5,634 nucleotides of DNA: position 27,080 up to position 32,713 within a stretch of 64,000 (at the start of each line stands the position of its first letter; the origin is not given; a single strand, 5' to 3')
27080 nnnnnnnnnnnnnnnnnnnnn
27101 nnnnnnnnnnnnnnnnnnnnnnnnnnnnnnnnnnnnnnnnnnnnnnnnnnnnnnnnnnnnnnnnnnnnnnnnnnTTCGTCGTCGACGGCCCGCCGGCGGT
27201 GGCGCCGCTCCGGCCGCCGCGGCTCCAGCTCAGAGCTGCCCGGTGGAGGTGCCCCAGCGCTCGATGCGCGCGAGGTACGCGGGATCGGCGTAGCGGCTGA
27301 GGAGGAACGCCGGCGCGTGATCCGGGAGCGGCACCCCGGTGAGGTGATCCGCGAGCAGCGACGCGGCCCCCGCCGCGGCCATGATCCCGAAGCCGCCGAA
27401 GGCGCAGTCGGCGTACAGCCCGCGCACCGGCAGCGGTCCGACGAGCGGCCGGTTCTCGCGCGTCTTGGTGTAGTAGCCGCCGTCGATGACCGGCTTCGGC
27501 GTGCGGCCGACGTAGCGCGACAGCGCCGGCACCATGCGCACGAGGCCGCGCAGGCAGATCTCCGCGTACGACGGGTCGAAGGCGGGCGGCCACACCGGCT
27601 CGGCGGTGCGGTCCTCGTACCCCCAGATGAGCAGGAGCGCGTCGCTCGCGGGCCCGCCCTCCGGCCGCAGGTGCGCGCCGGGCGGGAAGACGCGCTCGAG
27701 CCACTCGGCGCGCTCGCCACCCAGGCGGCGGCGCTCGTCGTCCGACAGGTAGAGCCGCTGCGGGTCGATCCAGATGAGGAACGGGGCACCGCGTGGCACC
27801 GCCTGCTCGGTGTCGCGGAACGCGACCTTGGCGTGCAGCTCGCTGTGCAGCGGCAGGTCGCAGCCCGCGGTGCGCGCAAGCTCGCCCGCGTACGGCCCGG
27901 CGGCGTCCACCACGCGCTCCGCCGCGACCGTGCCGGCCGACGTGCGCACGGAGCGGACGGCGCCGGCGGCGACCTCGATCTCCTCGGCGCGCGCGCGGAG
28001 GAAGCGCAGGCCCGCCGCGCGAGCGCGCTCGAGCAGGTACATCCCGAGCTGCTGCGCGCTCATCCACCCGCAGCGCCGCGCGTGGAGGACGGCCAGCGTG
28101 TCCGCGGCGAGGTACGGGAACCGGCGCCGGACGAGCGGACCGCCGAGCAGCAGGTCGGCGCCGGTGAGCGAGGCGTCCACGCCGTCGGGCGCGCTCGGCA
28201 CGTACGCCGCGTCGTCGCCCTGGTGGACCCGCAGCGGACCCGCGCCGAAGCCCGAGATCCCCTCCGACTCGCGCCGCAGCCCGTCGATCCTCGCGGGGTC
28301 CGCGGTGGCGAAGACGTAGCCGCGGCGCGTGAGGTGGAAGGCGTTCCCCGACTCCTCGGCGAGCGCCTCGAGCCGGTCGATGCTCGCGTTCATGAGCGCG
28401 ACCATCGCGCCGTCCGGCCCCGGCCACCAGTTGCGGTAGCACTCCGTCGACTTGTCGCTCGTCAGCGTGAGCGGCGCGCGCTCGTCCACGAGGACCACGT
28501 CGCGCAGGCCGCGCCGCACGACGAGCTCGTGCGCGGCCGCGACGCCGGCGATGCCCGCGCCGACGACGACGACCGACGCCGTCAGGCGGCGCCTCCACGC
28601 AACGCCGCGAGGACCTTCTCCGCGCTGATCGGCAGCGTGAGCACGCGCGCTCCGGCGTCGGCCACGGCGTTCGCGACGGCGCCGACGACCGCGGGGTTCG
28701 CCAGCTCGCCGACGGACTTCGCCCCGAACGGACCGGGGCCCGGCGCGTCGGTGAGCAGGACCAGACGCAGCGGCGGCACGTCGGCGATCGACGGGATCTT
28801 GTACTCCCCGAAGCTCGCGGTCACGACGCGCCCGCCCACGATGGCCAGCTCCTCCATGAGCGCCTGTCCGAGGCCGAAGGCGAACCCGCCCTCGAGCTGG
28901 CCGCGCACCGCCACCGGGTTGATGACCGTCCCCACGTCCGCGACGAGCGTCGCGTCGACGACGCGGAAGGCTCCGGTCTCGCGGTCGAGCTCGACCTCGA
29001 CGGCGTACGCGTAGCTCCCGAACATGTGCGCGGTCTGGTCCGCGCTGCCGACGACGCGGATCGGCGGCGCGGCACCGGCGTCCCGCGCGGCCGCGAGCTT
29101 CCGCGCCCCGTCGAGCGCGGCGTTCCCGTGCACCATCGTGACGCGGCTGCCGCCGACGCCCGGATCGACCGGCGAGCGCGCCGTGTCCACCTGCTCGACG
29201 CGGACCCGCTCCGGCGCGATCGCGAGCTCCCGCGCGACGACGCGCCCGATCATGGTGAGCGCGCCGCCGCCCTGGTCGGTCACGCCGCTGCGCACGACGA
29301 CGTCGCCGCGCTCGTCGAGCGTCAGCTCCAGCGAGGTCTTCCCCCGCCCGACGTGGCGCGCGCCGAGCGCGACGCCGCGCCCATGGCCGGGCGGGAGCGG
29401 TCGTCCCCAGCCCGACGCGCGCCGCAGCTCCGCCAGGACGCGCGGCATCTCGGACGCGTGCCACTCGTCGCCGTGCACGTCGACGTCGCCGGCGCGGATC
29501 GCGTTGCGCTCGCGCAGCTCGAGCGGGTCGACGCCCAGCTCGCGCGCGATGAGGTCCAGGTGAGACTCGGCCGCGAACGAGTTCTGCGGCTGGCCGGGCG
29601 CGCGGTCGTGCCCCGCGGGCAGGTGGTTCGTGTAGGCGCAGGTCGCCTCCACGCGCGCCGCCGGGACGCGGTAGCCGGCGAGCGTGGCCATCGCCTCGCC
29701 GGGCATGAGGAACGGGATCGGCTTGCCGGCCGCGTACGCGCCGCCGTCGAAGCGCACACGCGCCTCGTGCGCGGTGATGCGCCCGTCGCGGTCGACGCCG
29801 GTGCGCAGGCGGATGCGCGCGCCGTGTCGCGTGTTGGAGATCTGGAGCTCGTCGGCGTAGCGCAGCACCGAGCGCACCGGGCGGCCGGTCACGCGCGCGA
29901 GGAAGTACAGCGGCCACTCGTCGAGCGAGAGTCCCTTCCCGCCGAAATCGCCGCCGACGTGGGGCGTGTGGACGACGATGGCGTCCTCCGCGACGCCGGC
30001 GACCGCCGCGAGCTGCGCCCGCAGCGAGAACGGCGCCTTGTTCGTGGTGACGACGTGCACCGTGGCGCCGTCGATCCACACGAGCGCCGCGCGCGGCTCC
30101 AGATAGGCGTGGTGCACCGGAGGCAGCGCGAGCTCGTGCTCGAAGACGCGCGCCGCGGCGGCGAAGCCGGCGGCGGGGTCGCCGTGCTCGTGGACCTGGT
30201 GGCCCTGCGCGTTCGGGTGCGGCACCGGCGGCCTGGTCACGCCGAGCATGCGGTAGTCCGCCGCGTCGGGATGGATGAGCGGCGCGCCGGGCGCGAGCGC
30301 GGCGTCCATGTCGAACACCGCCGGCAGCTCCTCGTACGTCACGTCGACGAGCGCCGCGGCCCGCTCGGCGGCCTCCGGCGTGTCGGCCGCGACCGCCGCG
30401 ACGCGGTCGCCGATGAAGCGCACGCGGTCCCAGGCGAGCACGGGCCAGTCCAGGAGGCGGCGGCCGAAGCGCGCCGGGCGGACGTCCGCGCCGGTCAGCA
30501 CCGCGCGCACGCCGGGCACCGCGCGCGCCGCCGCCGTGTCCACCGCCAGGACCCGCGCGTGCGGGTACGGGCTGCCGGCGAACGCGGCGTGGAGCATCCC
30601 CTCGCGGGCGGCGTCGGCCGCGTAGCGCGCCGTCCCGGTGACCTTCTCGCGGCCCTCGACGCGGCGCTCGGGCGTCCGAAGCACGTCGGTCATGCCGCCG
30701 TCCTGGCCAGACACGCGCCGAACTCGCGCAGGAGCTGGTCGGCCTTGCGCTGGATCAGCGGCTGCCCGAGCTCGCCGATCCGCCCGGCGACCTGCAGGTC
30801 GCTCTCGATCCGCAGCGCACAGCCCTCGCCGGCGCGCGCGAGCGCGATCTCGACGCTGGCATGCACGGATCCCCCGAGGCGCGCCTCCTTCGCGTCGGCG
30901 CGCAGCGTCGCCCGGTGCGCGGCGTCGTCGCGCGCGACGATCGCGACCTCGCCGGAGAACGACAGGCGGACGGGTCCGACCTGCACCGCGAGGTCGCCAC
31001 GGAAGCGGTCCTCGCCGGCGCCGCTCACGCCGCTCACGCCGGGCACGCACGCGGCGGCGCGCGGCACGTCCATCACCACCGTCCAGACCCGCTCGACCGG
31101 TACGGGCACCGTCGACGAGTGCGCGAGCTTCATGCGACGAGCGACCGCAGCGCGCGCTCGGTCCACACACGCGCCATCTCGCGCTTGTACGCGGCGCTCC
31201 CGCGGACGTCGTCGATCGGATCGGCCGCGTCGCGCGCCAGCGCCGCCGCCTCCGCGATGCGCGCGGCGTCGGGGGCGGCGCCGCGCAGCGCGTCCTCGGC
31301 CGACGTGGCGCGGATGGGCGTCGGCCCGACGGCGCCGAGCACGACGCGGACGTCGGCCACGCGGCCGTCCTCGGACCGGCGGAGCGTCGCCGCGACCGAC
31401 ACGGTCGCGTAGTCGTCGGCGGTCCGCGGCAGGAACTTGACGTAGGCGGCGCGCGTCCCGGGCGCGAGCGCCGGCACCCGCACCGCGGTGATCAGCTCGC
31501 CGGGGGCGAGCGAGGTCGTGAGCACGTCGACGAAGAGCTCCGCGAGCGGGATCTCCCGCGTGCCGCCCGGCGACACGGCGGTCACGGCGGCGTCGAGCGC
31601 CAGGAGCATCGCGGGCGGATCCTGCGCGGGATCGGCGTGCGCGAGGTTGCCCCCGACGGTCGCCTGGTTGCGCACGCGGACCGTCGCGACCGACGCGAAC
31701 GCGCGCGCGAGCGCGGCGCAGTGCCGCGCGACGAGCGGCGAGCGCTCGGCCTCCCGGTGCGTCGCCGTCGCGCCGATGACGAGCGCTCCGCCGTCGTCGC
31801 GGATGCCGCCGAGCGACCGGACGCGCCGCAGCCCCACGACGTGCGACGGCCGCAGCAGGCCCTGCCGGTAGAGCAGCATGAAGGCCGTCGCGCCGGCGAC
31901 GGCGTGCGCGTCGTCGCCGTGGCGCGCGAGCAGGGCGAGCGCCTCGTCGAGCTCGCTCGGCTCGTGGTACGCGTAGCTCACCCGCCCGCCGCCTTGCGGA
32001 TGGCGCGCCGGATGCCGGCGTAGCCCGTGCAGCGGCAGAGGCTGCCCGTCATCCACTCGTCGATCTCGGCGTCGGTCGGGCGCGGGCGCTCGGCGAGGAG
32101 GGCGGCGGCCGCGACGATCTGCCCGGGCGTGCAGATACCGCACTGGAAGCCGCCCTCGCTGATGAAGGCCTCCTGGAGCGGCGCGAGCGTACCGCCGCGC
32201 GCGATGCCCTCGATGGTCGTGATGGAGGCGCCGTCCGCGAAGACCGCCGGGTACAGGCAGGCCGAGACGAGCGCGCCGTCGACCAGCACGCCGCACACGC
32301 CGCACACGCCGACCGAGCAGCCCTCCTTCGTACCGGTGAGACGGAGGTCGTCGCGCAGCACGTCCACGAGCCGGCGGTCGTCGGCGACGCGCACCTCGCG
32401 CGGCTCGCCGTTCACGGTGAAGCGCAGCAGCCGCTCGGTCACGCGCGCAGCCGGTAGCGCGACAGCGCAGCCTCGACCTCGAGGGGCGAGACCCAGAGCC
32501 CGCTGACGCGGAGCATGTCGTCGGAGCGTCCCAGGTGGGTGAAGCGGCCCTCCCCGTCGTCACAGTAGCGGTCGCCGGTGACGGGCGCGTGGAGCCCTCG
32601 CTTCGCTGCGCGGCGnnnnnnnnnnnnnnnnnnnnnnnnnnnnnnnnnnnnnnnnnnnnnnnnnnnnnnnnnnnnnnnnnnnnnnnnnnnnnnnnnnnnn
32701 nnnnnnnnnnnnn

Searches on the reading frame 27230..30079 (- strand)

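Call 22: search_protein_families(library=ncbifam, proteins=[window:27230-30079:-], max_evalue=1e-8)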
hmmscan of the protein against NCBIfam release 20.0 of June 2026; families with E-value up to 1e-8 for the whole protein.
window:27230-30079:- (949 aa): 2 families
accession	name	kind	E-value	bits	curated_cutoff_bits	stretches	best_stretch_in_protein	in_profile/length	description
NF001933.0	PRK00711.1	subfamily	1.5e-12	47.3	383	0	871-932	357-418/429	D-amino acid dehydrogenase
TIGR01373.1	soxB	subfamily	4.1e-09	35.8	529.45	0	501-747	31-256/407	sarcosine oxidase subunit beta family protein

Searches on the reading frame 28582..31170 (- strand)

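Call 22: search_protein_families(library=ncbifam, proteins=[window:28582-31170:-], max_evalue=1e-8)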
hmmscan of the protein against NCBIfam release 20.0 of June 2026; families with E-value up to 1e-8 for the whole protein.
window:28582-31170:- (862 aa): 13 families
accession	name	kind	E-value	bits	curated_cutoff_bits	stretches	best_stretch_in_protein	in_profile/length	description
TIGR03194.1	4hydrxCoA_A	equivalog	7.1e-125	418.2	994.55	2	170-694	3-527/746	4-hydroxybenzoyl-CoA reductase subunit alpha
TIGR03196.1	pucD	equivalog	7.3e-110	368.5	783.65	2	165-607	4-423/763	xanthine dehydrogenase subunit D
NF043082.1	XdhA_XDHase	equivalog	4.1e-97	326.1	780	2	168-692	5-541/758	xanthine dehydrogenase subunit XdhA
NF007426.0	PRK09970.1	equivalog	3.1e-90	303.3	916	2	169-692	11-544/761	xanthine dehydrogenase molybdenum-binding subunit XdhA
TIGR03311.1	Se_dep_XDH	equivalog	1.4e-85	288.1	830.45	1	169-836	167-828/848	selenium-dependent xanthine dehydrogenase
NF045668.1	pterin_aldehy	equivalog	5.2e-82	276.3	1100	2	164-695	175-717/905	molybdopterin-dependent aldehyde oxidoreductase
NF041018.1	glyceraldDH_alpha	equivalog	1.4e-79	268.3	790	2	169-694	8-541/741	glyceraldehyde dehydrogenase subunit alpha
NF041671.1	peri_hyde_PaoC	equivalog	2.6e-70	237.7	1180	2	162-675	16-512/735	aldehyde oxidoreductase molybdenum-binding subunit PaoC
TIGR02416.1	CO_dehy_Mo_lg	equivalog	1.7e-69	234.8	991.15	3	177-561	6-398/770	aerobic carbon-monoxide dehydrogenase large subunit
NF040766.1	CODH_aero_grp5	exception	6.9e-67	226.2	950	2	165-694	6-551/785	aerobic carbon-monoxide dehydrogenase large subunit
TIGR02965.1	xanthine_xdhB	equivalog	2.2e-66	224.6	849.5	2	173-563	10-381/758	xanthine dehydrogenase molybdopterin binding subunit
TIGR03313.1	Se_sel_red_Mo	hypoth_equivalog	1.4e-55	188.4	1101.9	3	326-692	357-741/951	molybdopterin-dependent oxidoreductase Mo/Fe-S-binding subunit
TIGR02969.1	mam_aldehyde_ox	subfamily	1.3e-36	125.6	1912.3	2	328-573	716-963/1330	aldehyde oxidase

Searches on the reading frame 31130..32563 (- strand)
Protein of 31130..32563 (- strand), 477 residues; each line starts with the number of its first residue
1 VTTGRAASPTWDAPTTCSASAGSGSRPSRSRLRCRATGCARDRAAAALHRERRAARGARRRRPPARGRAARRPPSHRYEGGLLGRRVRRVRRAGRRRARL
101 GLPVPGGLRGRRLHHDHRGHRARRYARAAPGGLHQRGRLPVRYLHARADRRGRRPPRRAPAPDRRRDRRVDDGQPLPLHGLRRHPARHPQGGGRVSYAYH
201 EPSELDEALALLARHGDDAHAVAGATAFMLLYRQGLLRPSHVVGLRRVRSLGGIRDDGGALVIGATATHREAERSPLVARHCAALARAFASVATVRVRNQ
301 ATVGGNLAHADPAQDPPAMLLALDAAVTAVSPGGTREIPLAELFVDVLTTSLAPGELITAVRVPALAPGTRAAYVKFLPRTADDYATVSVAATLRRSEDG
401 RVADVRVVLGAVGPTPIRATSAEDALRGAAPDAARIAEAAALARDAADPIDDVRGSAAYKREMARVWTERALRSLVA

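Call 22: search_protein_families(library=ncbifam, proteins=[window:31130-32563:-], max_evalue=1e-8)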
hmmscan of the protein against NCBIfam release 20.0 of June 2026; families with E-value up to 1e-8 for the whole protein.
window:31130-32563:- (477 aa): 7 families
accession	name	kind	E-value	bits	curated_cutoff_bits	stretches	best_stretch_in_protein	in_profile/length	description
NF041019.1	glyceraldDH_beta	equivalog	9.4e-67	225.2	350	1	198-474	7-279/280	glyceraldehyde dehydrogenase subunit beta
NF043083.1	XdhB_XDHase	equivalog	3.7e-49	167.4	310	1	198-476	6-284/289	xanthine dehydrogenase subunit XdhB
NF007427.0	PRK09971.1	equivalog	1.8e-46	158.7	287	1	198-476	6-284/292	xanthine dehydrogenase FAD-binding subunit XdhB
TIGR02963.1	xanthine_xdhA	equivalog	1.1e-40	139.7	467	1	199-467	195-460/468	xanthine dehydrogenase small subunit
TIGR03195.1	4hydrxCoA_B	equivalog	4.1e-28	98.4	404.55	2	318-475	163-319/321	4-hydroxybenzoyl-CoA reductase subunit beta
TIGR03199.1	pucC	equivalog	1e-27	97.1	306.05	1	202-464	1-258/264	xanthine dehydrogenase subunit C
TIGR03312.1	Se_sel_red_FAD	hypoth_equivalog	2.2e-13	50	241.5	1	199-466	4-241/257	molybdopterin-dependent oxidoreductase FAD-binding subunit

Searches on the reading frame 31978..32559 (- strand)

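Call 20: search_protein_families(library=pfam, proteins=[window:31978-32559:-])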
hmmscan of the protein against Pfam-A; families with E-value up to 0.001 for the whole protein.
window:31978-32559:- (193 aa): 3 families
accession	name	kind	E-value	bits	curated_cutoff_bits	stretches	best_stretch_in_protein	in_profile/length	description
PF01799.25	Fer2_2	-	4.2e-29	100.9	30.3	1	115-188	1-75/75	[2Fe-2S] binding domain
PF00111.32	Fer2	-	2.6e-07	30.9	21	1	47-95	1-50/77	2Fe-2S iron-sulfur cluster binding domain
PF13085.11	Fer2_3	-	0.00092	19.6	27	0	79-107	50-78/107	2Fe-2S iron-sulfur cluster binding domain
